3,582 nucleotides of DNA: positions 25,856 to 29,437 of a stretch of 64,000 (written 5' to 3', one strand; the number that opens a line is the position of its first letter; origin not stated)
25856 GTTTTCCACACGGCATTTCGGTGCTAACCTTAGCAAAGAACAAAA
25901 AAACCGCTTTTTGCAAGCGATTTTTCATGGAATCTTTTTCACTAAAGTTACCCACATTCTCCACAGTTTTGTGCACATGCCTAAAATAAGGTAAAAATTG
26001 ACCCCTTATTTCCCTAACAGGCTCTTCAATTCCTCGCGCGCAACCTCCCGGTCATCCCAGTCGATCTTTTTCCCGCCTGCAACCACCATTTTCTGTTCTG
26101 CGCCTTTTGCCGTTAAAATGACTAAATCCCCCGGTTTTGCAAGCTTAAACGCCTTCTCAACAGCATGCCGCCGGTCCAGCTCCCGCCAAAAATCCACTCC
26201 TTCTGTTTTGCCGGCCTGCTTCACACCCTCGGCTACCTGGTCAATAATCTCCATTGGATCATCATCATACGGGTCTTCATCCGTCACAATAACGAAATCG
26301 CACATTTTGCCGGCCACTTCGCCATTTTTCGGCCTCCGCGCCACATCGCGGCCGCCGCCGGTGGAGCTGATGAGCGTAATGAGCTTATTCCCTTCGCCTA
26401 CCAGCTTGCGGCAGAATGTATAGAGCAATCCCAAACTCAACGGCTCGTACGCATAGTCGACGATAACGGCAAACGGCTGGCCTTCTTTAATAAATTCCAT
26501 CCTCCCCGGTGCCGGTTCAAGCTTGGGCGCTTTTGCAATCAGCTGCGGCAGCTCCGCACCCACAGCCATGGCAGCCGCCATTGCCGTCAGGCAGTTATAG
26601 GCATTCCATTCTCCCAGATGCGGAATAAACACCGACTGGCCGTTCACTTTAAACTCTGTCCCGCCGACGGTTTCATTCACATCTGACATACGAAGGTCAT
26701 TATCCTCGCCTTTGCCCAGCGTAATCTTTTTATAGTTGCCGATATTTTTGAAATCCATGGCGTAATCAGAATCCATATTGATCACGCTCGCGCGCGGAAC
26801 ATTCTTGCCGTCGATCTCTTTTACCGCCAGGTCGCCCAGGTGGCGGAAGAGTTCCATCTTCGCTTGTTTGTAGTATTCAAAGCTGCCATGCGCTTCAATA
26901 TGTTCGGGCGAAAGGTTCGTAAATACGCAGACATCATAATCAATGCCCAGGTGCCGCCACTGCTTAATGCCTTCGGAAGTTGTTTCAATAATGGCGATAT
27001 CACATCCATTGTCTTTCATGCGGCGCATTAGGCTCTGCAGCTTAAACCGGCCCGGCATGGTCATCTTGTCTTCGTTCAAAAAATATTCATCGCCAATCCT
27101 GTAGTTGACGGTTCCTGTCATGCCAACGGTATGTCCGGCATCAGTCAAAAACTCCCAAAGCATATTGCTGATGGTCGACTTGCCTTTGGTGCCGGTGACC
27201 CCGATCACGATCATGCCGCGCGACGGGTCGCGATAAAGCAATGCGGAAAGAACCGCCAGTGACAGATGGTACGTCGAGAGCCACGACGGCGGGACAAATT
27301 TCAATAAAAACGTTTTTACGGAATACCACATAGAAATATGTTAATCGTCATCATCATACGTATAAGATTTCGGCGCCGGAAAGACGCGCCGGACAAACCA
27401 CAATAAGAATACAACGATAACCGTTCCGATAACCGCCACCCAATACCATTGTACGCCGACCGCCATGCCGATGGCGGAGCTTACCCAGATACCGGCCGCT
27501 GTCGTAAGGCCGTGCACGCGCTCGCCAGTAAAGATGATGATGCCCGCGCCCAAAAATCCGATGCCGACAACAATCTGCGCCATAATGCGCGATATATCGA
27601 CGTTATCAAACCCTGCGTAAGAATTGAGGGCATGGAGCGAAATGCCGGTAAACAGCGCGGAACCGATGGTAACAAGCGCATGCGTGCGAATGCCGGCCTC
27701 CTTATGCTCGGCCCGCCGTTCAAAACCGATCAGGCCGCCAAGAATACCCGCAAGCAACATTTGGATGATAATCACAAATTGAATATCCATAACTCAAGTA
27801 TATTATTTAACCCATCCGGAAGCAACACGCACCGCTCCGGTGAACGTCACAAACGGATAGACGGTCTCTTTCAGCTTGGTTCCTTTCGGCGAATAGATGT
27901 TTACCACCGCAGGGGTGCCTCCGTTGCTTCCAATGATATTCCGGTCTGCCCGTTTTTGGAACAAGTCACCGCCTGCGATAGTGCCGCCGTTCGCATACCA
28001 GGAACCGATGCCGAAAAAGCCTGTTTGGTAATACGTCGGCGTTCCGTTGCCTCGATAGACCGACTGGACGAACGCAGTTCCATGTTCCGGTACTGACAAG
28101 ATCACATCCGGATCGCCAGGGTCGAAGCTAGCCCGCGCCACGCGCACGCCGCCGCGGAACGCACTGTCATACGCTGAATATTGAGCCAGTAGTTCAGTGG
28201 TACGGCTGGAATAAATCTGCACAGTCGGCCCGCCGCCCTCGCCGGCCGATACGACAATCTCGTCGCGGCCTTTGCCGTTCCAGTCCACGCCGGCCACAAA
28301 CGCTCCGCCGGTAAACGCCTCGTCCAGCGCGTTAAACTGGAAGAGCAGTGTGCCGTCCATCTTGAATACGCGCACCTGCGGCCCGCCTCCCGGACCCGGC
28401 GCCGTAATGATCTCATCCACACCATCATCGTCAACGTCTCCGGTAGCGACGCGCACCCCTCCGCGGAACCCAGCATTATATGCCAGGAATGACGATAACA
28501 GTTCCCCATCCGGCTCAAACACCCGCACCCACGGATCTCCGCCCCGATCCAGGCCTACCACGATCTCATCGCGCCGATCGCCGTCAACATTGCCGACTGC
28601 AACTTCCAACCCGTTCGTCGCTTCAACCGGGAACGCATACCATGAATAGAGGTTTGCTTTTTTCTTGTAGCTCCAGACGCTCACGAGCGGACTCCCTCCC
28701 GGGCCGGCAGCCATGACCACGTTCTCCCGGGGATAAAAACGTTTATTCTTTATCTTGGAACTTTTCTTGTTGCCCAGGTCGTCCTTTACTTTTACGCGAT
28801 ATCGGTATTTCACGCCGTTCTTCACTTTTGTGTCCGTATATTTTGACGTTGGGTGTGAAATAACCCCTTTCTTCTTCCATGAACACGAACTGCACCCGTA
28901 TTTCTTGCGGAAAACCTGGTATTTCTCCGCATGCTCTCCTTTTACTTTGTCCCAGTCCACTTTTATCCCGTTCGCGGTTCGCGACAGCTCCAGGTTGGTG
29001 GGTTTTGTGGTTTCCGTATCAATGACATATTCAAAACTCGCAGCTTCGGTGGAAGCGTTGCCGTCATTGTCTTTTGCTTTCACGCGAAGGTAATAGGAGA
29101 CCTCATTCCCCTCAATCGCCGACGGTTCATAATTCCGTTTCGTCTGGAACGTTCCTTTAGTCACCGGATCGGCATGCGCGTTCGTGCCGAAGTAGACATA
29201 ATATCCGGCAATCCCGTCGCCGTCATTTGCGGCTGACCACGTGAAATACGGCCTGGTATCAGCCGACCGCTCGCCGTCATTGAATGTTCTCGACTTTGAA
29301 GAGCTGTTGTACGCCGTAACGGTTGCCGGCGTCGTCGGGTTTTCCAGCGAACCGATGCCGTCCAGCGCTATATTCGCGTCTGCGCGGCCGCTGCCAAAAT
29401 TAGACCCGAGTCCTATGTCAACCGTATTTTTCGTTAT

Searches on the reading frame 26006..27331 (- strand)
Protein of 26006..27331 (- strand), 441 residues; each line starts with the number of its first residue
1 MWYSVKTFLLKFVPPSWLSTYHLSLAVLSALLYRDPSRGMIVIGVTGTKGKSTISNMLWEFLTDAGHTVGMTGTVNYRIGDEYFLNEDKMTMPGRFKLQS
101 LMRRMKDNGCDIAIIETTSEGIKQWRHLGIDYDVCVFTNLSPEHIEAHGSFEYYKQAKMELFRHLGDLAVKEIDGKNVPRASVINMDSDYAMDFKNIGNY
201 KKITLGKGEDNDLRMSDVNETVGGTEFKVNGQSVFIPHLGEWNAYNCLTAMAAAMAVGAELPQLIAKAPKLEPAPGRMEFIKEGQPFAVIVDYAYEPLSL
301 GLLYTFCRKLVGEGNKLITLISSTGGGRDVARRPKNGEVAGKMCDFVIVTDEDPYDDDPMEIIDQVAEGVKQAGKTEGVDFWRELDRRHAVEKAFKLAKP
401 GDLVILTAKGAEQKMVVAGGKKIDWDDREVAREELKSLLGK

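Call 78: search_protein_families(library=pfam, proteins=[window:26006-27331:-], max_evalue=0.001)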
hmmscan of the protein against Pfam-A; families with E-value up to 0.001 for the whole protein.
window:26006-27331:- (441 aa): 2 families
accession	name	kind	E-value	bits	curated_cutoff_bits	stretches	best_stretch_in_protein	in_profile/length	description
PF08245.18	Mur_ligase_M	-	2.3e-38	132.6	24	1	45-254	1-200/200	Mur ligase middle domain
PF02875.26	Mur_ligase_C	-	2e-18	67.9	28.4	1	276-410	1-127/127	Mur ligase, glutamate ligase domain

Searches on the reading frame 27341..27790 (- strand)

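Call 78: search_protein_families(library=pfam, proteins=[window:27341-27790:-], max_evalue=0.001)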
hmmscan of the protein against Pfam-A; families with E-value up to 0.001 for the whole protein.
window:27341-27790:- (149 aa): 2 families
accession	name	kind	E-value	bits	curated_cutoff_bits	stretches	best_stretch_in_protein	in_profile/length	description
PF02308.21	MgtC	-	1.9e-37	128.7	31.4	1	11-136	1-118/121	MgtC family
PF20303.3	YLATT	-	0.00052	20.3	26.7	1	5-57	3-57/107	YEATS-Like-Associating Three TM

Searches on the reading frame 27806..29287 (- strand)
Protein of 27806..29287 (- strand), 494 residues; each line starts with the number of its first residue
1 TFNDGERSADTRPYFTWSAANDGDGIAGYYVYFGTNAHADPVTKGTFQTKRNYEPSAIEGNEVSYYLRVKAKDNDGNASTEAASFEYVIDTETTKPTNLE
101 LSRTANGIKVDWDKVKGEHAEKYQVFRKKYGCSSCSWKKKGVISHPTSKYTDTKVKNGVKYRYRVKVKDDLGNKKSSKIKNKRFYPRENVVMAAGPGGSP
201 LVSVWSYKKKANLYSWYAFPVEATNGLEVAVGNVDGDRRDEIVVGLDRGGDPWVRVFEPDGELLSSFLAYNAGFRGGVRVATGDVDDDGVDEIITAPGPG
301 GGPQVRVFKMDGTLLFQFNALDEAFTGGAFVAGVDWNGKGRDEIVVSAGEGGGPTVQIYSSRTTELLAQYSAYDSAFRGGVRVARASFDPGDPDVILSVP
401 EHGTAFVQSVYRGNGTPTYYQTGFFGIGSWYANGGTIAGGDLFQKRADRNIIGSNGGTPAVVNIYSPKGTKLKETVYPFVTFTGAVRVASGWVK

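Call 37: find_related_loci(query=A2, collection=genome_contigs, flank=10000)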
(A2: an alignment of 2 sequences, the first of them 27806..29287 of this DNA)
Query A2 (494 aa) in genome_contigs; peptide patterns used: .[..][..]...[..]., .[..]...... (x = any residue, [..] = any of these).
205 stretches matched a pattern, but none encodes a relative of the query by tblastn (E <= 1e-3).
